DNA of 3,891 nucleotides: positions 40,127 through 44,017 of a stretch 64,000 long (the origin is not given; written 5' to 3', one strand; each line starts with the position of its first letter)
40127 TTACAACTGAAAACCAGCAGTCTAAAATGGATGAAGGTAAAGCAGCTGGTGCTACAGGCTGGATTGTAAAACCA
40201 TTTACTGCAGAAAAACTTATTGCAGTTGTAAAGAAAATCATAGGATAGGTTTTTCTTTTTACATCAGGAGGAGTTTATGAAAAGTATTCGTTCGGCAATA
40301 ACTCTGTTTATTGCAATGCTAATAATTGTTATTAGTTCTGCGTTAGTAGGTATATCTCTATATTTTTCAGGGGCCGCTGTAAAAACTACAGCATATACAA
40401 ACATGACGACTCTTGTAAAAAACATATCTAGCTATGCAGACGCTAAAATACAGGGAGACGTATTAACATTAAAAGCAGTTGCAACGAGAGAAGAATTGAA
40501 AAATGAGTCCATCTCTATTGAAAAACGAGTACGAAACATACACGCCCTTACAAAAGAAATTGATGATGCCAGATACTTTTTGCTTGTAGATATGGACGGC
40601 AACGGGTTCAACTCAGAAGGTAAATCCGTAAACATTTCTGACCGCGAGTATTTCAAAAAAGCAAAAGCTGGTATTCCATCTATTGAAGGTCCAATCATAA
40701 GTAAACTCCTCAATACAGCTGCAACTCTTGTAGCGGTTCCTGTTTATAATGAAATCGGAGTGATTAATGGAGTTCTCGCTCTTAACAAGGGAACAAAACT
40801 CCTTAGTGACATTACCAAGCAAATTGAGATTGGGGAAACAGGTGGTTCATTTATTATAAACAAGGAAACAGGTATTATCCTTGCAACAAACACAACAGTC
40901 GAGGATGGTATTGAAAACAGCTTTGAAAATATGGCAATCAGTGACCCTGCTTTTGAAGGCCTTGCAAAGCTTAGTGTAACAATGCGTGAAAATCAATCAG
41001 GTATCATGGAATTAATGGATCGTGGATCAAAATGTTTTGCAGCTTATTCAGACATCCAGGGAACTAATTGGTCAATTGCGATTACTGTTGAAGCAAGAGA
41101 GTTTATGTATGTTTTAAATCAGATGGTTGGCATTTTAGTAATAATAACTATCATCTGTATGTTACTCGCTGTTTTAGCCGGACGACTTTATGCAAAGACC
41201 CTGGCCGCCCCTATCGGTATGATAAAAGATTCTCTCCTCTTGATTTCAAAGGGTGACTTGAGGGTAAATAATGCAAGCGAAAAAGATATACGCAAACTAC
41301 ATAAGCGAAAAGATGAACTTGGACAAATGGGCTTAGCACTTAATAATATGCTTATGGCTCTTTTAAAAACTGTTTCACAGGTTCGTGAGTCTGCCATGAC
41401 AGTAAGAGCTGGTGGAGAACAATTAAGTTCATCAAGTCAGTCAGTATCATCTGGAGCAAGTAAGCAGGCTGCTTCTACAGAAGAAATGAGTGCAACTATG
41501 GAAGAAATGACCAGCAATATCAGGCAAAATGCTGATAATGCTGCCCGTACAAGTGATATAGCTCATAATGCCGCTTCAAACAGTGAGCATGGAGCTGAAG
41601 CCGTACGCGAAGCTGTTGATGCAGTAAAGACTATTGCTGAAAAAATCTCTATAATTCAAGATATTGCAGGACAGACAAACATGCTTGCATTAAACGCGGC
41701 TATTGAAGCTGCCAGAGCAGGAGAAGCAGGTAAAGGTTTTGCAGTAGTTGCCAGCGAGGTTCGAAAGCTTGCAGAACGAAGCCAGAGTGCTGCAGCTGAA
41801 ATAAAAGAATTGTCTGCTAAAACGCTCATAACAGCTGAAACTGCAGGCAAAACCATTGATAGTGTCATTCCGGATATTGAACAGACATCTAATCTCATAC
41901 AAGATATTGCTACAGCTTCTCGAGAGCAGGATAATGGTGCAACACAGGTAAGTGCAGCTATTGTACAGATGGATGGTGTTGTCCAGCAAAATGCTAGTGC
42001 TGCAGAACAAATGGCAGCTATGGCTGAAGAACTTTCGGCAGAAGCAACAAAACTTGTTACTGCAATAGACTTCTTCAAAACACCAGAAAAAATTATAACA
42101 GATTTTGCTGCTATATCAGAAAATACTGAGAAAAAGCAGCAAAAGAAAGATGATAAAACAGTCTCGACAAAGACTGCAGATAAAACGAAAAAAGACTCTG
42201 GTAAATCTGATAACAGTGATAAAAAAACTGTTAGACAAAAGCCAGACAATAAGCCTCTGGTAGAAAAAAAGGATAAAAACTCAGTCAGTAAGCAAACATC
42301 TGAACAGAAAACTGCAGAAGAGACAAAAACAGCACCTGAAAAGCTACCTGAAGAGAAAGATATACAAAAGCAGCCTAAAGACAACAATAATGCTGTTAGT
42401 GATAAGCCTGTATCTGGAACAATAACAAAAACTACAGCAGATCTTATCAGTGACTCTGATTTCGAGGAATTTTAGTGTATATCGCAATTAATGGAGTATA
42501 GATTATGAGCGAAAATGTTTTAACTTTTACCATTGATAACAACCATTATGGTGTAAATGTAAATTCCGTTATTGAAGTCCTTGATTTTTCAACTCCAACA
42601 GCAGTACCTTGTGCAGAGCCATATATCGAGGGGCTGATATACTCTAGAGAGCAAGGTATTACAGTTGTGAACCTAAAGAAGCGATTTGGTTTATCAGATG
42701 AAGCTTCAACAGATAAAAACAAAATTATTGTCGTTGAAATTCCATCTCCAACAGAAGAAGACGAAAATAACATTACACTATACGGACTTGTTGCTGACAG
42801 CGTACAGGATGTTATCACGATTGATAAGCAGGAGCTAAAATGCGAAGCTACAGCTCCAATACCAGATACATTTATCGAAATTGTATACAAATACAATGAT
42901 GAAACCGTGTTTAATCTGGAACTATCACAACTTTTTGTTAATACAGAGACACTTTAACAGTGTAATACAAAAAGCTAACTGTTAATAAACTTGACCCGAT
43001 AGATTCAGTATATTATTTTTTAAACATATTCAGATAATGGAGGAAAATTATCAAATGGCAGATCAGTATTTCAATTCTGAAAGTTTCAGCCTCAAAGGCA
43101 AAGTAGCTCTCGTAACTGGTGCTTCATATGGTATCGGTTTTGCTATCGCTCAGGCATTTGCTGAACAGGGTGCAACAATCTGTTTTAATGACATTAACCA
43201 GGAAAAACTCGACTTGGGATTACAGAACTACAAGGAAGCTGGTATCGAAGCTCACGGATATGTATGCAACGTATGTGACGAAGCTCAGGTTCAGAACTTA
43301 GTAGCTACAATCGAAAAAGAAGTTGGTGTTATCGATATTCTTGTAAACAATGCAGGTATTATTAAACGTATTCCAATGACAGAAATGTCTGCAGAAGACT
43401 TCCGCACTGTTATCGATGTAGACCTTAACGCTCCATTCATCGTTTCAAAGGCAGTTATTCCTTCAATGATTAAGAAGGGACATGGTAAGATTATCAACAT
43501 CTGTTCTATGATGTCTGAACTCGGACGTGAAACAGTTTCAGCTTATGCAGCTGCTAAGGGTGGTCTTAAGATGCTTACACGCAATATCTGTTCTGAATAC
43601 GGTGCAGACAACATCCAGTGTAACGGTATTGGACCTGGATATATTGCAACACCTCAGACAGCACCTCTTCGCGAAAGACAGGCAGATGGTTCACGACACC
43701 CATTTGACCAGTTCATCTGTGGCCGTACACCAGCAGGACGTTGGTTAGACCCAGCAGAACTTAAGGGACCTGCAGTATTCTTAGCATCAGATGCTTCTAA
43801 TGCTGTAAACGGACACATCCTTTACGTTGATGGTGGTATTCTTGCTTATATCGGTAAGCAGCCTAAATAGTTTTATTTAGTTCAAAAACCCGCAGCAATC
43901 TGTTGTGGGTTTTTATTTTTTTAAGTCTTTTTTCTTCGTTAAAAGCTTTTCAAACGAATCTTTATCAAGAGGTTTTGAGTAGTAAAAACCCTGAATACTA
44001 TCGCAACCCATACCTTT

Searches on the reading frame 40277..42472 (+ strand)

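Call 86: search_protein_families(library=pfam, proteins=[window:40277-42472:+], max_evalue=0.01)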
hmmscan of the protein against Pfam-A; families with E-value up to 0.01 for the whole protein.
window:40277-42472:+ (732 aa): 3 families
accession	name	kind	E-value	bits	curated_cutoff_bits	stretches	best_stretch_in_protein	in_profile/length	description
PF00015.26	MCPsignal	-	1.9e-31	109.7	34.6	1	426-585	8-167/172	Methyl-accepting chemotaxis protein (MCP) signalling domain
PF02743.24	dCache_1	-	1.4e-22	80.8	45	1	34-269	2-239/240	Cache domain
PF00672.30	HAMP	-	9.1e-06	26.4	25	1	305-363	2-52/53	HAMP domain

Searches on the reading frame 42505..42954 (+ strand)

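Call 86: search_protein_families(library=pfam, proteins=[window:42505-42954:+], max_evalue=0.01)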
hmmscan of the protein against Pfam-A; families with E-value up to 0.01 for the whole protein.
window:42505-42954:+ (150 aa): 1 family
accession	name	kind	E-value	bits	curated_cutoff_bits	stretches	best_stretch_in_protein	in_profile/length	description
PF01584.24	CheW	-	1.7e-22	80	23.5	1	5-145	2-135/138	CheW-like domain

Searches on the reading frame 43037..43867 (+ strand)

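Call 86: search_protein_families(library=pfam, proteins=[window:43037-43867:+], max_evalue=0.01)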
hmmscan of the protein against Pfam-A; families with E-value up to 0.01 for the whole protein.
window:43037-43867:+ (277 aa): 4 families
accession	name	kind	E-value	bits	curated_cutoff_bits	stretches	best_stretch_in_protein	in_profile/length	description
PF13561.12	adh_short_C2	-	7.4e-61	206.2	27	1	28-268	1-235/236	Enoyl-(Acyl carrier protein) reductase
PF00106.31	adh_short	-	6.5e-58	195.9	26.6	1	22-215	1-194/195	short chain dehydrogenase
PF08659.16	KR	-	6.9e-12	46.1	22.6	1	24-177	3-156/180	KR domain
PF23441.1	SDR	-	3.7e-08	33.5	27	1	23-205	9-196/258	SDR-like rossmann domain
